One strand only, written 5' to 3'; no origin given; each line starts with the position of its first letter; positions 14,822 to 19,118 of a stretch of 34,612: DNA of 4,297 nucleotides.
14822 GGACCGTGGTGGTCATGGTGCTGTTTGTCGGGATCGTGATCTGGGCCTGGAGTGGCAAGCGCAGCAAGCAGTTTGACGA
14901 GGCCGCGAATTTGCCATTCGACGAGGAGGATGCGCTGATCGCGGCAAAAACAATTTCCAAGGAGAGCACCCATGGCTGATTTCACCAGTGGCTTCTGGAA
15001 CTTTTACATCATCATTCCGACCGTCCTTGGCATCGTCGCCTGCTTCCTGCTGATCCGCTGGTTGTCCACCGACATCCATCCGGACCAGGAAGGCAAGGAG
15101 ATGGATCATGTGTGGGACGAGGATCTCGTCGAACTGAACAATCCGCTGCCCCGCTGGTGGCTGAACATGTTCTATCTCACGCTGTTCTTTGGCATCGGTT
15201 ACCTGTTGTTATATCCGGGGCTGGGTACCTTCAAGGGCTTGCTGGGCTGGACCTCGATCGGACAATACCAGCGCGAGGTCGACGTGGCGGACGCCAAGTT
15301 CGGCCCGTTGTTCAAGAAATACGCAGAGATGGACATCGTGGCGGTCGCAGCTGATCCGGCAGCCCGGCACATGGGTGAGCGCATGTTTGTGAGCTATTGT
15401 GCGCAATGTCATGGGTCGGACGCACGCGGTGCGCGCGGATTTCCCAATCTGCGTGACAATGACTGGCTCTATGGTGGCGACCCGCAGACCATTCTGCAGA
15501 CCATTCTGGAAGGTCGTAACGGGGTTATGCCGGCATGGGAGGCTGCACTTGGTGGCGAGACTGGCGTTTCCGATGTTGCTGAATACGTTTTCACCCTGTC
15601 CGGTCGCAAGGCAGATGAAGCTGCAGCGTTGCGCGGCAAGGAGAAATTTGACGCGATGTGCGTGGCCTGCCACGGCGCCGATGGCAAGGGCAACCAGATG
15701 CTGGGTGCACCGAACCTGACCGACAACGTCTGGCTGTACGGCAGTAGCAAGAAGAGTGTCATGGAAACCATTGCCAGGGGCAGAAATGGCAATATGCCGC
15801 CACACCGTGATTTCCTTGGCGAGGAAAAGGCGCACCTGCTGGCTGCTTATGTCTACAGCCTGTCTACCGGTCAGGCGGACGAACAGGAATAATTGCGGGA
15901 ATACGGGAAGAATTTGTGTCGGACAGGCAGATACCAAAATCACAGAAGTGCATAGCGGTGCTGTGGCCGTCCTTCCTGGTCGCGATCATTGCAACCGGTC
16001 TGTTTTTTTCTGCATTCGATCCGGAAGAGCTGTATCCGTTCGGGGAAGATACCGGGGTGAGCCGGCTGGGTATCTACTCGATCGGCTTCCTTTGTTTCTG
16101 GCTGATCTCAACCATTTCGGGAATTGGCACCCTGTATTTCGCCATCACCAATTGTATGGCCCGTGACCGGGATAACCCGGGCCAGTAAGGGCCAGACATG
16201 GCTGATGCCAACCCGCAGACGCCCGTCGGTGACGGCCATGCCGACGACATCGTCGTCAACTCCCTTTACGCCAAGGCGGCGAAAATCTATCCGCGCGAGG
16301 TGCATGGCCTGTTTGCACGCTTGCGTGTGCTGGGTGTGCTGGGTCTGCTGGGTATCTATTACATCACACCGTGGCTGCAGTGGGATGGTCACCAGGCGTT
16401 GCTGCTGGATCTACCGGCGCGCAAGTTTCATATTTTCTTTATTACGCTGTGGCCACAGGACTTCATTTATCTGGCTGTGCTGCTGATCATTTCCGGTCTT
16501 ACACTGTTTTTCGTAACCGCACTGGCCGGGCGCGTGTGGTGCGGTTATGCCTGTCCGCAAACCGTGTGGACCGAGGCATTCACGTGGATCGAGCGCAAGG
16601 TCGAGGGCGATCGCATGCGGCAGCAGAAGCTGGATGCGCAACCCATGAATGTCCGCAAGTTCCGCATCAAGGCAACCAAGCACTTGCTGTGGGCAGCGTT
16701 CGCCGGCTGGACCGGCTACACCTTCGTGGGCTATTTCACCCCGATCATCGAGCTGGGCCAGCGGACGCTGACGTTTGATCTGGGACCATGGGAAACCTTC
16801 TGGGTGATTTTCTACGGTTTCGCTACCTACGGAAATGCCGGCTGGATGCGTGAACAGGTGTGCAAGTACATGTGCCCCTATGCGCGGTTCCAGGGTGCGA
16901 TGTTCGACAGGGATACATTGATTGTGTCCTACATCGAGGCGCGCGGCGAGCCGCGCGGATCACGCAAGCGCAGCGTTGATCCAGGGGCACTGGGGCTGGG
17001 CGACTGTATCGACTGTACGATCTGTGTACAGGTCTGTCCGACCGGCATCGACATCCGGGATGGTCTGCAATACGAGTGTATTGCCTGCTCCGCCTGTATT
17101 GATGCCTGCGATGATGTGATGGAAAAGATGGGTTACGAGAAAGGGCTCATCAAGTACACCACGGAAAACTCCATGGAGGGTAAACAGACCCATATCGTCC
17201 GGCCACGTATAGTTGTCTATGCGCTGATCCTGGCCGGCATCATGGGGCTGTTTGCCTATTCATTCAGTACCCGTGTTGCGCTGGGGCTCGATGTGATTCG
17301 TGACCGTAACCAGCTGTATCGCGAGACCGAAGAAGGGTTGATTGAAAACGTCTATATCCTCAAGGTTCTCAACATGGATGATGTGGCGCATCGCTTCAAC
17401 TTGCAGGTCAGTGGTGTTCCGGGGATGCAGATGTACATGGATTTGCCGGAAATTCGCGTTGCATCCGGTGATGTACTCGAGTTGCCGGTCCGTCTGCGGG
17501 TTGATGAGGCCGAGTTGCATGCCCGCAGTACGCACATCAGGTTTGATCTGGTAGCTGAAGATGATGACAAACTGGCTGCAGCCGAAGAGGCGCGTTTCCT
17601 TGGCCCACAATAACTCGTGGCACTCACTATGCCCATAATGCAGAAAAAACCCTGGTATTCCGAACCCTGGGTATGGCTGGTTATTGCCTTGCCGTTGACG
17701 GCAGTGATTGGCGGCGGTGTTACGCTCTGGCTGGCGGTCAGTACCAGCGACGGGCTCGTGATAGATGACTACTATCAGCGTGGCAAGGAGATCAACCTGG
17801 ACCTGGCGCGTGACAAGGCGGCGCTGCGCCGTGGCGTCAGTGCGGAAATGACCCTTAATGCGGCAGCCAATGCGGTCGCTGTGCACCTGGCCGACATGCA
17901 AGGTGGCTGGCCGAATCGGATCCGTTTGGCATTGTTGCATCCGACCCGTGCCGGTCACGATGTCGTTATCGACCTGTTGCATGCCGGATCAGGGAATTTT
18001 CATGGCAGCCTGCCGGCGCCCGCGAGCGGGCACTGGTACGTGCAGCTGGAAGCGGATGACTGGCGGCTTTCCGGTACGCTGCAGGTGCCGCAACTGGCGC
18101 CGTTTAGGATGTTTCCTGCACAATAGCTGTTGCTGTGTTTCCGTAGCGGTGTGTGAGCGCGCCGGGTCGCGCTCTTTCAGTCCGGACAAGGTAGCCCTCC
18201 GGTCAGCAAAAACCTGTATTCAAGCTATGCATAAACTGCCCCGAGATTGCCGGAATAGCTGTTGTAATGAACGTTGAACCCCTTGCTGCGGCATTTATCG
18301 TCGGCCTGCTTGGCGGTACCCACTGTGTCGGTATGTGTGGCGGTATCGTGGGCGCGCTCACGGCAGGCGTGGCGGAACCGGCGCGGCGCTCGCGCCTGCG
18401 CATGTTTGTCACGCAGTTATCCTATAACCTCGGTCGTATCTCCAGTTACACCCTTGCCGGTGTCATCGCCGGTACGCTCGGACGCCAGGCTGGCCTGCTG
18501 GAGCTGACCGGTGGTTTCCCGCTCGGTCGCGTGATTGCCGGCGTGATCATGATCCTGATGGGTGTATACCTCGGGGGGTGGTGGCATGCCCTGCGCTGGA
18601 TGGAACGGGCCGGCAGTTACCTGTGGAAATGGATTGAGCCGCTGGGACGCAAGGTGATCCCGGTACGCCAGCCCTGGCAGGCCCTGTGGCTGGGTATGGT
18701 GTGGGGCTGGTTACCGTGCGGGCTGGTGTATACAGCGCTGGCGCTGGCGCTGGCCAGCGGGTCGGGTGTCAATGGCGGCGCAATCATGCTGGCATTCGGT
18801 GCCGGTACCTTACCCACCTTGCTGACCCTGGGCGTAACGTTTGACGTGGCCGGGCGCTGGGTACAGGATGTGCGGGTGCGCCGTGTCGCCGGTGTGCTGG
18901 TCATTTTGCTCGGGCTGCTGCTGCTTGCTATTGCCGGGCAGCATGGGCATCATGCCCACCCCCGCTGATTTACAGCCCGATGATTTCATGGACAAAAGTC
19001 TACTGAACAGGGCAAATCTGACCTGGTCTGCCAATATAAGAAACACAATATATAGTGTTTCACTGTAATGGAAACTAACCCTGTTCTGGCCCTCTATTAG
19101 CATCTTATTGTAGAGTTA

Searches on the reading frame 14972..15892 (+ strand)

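Call 33: search_protein_families(library=pfam, proteins=[window:14972-15892:+], max_evalue=0.0001)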
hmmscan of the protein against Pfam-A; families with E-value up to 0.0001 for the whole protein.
window:14972-15892:+ (306 aa): 3 families
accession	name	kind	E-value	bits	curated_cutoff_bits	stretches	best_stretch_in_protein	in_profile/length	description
PF13442.11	Cytochrome_CBB3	-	2.6e-24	85.7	27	2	134-206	5-68/68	Cytochrome C oxidase, cbb3-type, subunit III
PF14715.11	FixP_N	-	2.2e-21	75.7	24.9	1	41-88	2-48/48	N-terminal domain of cytochrome oxidase-cbb3, FixP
PF00034.26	Cytochrom_C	-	2e-14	55.1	21.3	1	221-297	3-89/90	Cytochrome c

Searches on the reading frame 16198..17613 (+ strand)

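Call 33: search_protein_families(library=pfam, proteins=[window:16198-17613:+], max_evalue=0.0001)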
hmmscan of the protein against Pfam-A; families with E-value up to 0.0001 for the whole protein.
window:16198-17613:+ (471 aa): 5 families
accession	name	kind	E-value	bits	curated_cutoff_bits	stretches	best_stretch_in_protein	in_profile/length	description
PF13746.11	Fer4_18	-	2.8e-40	137.5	27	1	217-322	1-113/114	4Fe-4S dicluster domain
PF11614.14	FixG_C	-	6.9e-31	107.3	25.6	1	352-470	1-119/119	IG-like fold at C-terminal of FixG, putative oxidoreductase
PF12801.12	Fer4_5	-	7.3e-09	35.9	22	1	93-135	2-45/48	4Fe-4S binding domain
PF12838.12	Fer4_7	-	4e-07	30.8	27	0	222-284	8-52/52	4Fe-4S dicluster domain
PF13187.11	Fer4_9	-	1.1e-05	25.7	27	0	222-283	8-50/52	4Fe-4S dicluster domain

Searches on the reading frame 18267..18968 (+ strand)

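Call 33: search_protein_families(library=pfam, proteins=[window:18267-18968:+], max_evalue=0.0001)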
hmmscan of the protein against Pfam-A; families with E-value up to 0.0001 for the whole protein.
window:18267-18968:+ (233 aa): 1 family
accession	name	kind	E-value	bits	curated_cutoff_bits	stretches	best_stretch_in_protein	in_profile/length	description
PF13386.12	DsbD_2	-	3.7e-56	190.6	24.9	1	8-217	1-198/199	Cytochrome C biogenesis protein transmembrane region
